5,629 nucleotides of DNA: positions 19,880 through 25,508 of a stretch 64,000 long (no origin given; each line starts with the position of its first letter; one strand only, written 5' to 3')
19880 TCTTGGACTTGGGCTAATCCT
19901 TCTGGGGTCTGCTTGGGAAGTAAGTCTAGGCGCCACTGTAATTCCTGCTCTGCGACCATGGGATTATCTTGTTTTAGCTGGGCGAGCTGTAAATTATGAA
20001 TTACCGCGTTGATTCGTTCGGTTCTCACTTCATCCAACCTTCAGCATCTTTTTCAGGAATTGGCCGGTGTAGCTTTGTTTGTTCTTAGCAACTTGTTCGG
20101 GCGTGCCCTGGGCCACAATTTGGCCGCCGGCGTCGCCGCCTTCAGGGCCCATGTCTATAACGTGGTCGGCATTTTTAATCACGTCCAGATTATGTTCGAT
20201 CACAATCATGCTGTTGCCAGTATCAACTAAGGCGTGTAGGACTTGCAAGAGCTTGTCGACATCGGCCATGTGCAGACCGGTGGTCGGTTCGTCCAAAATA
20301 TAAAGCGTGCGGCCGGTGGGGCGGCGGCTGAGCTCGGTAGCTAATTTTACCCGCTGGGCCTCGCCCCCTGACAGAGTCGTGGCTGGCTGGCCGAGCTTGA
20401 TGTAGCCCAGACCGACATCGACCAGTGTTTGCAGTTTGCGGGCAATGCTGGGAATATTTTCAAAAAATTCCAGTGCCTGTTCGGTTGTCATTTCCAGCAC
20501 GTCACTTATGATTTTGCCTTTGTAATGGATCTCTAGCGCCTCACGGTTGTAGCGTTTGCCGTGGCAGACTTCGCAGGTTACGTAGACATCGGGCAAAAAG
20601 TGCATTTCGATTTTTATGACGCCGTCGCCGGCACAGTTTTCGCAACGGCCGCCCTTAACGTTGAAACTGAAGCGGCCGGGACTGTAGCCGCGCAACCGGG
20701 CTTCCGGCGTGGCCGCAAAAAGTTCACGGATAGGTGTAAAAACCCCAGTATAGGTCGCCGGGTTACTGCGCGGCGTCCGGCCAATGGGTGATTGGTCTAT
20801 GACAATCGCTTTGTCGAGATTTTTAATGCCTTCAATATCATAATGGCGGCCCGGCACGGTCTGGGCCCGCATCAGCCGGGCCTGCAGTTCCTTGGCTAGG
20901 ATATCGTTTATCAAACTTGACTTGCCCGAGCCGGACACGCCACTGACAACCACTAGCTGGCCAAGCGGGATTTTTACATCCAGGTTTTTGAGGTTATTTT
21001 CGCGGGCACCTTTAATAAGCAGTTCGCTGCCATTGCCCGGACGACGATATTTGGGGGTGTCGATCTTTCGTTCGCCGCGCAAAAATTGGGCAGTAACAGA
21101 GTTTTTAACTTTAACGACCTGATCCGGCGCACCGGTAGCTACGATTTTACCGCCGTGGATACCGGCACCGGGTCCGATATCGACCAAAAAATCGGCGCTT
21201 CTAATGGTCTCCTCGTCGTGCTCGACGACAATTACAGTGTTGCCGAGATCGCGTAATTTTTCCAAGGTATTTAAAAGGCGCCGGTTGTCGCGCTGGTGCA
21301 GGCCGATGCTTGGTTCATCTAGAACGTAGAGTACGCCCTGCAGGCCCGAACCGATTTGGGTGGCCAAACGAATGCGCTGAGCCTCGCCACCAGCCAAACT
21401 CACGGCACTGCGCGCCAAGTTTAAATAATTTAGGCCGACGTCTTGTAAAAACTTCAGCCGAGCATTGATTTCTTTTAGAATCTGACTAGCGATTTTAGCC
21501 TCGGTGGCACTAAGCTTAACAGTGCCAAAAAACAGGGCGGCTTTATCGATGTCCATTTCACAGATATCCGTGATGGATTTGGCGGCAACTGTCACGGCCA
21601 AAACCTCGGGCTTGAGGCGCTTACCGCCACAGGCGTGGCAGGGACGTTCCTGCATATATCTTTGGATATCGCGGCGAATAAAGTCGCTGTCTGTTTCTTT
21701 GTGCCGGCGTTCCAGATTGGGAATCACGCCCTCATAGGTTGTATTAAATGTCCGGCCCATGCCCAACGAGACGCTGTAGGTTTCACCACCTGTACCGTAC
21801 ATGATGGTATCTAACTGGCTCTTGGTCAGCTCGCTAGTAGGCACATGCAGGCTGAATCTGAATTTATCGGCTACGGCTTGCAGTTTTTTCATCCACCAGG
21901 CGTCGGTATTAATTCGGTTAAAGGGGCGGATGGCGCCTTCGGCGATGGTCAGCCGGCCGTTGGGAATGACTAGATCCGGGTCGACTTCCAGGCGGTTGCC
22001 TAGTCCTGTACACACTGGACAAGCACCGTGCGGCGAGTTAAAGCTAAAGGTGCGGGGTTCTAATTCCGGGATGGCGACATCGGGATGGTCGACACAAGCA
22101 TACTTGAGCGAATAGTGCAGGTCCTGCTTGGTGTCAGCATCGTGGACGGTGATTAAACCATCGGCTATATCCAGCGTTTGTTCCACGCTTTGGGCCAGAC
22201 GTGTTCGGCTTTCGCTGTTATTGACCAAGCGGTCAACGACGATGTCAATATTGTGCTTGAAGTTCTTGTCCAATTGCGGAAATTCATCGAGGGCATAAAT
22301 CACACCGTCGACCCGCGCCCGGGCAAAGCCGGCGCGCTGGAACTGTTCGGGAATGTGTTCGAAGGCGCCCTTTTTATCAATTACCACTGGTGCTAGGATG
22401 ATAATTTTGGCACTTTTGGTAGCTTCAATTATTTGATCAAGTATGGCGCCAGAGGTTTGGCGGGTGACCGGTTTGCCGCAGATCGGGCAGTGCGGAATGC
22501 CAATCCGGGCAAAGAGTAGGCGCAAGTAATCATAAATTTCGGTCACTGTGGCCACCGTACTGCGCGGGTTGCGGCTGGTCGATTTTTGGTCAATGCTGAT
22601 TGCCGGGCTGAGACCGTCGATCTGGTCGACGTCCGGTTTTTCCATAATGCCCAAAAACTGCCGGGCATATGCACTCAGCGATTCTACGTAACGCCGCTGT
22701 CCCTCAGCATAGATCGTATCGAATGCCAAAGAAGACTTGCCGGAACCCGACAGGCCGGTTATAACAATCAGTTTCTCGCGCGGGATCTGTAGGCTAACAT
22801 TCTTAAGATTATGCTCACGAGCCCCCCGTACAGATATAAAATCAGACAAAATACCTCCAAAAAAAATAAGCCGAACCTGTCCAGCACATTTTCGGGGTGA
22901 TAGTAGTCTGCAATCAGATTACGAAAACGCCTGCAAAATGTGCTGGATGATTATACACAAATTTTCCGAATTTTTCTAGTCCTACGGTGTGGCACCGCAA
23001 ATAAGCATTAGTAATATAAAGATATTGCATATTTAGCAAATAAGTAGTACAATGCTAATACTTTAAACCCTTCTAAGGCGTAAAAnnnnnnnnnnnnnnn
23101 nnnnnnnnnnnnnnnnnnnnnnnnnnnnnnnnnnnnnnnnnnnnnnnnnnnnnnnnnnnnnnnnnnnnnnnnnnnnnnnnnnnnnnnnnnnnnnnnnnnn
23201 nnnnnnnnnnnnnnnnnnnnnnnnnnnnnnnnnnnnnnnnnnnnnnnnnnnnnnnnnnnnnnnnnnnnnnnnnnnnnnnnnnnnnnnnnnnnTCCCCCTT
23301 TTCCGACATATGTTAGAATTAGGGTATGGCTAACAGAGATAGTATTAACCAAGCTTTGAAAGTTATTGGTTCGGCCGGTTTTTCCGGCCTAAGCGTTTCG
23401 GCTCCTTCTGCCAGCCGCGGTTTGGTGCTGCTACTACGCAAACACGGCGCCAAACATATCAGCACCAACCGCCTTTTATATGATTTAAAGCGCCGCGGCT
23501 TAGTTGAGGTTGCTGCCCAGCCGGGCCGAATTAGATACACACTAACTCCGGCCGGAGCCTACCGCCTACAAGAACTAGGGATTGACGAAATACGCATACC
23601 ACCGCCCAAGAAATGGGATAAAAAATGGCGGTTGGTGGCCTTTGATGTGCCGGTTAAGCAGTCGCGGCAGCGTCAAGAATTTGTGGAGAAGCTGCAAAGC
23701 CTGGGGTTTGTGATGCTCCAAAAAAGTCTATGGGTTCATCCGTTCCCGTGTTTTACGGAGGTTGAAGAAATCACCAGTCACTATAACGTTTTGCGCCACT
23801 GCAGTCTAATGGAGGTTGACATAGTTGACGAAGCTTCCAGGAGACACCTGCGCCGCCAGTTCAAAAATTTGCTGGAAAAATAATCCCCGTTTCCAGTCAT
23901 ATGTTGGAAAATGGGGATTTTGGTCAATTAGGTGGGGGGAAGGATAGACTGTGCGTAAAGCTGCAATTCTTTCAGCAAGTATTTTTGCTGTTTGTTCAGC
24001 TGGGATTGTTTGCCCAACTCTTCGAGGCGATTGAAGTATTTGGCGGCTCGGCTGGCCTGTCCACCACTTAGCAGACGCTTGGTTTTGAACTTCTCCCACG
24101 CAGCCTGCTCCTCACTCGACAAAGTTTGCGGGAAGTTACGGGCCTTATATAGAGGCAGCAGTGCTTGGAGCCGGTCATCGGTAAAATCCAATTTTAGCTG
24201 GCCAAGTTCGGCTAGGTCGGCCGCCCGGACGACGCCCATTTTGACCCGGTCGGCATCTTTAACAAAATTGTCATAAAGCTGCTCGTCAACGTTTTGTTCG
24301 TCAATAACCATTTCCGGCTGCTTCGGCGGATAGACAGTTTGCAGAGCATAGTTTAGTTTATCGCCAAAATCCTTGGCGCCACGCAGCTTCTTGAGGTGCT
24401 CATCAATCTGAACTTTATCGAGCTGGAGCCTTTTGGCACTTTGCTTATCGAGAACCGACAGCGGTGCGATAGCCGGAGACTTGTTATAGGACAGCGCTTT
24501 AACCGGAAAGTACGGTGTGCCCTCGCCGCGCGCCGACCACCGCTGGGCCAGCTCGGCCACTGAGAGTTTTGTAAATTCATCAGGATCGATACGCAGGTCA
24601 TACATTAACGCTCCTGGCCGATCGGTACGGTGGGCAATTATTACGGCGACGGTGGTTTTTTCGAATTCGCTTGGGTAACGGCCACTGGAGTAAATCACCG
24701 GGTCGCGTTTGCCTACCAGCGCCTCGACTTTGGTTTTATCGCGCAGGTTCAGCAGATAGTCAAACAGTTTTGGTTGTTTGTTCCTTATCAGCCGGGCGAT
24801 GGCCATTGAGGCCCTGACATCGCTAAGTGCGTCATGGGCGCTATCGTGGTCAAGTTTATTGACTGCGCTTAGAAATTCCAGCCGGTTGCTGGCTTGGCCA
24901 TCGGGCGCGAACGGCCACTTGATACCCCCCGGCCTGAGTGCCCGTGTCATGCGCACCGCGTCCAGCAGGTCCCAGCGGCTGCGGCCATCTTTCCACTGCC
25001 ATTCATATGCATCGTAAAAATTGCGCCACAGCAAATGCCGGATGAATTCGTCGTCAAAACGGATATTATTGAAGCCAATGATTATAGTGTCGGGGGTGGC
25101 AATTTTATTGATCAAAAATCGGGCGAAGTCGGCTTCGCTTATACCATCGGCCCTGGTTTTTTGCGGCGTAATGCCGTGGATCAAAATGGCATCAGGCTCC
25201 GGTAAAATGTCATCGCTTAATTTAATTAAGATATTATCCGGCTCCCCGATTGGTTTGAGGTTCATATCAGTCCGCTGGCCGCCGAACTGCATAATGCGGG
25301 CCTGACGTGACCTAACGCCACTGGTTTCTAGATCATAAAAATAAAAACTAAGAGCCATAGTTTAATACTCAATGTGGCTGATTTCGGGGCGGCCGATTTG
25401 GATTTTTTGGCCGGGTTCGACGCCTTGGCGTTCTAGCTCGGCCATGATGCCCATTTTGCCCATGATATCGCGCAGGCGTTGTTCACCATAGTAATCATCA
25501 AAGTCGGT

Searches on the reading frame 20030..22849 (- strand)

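Call 23: search_protein_families(library=pfam, proteins=[window:20030-22849:-], max_evalue=0.00001)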
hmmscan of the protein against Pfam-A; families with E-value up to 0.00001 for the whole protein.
window:20030-22849:- (939 aa): 9 families
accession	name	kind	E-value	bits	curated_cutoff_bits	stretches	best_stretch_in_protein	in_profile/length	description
PF17760.6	UvrA_inter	-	1.3e-32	112.3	23.3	1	131-238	1-108/109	UvrA interaction domain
PF17755.6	UvrA_DNA-bind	-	2.9e-31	108.5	23.2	1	290-396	1-109/110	UvrA DNA-binding domain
PF00005.33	ABC_tran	-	8.5e-21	75.4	25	0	814-857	97-137/137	ABC transporter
PF02463.25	SMC_N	-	4.7e-12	46.3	40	0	825-900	136-211/220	RecF/RecN/SMC N terminal domain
PF13191.12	AAA_16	-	1.5e-09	39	32.6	0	627-671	21-62/167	AAA ATPase domain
PF20703.3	nSTAND1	-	1.3e-08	35.3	27.1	0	616-657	19-60/379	Novel STAND NTPase 1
PF03193.22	RsgA_GTPase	-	3.5e-08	33.9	30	0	614-669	91-146/174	RsgA GTPase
PF13555.12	AAA_29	-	2.7e-06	27.4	27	0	16-41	13-38/61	P-loop containing region of AAA domain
PF13401.12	AAA_22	-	3.8e-06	27.7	27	0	25-142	5-77/130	AAA domain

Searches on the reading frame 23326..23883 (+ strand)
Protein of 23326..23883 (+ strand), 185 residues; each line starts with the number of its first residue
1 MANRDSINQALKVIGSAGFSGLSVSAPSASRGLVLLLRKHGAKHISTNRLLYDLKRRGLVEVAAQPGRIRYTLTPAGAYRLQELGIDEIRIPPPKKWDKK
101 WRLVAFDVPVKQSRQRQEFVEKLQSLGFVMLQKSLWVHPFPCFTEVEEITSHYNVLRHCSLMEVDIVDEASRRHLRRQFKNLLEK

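Call 23: search_protein_families(library=pfam, proteins=[window:23326-23883:+], max_evalue=0.00001)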
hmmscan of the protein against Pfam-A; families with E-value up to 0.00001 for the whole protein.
window:23326-23883:+ (185 aa): 1 family
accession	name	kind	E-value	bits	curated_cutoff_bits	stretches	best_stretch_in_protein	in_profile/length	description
PF20803.2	PaaX_M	-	2.1e-19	69.8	24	1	95-173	2-80/83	PaaX protein central Cas2-like domain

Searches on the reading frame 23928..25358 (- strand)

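Call 23: search_protein_families(library=pfam, proteins=[window:23928-25358:-], max_evalue=0.00001)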
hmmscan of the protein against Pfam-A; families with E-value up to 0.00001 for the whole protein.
window:23928-25358:- (476 aa): 2 families
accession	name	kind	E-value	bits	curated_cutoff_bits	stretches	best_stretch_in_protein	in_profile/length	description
PF08411.15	Exonuc_X-T_C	-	9.6e-60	202.4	27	1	206-470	1-268/269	Exonuclease C-terminal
PF00929.31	RNase_T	-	2e-18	67.9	24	1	7-187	2-163/164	Exonuclease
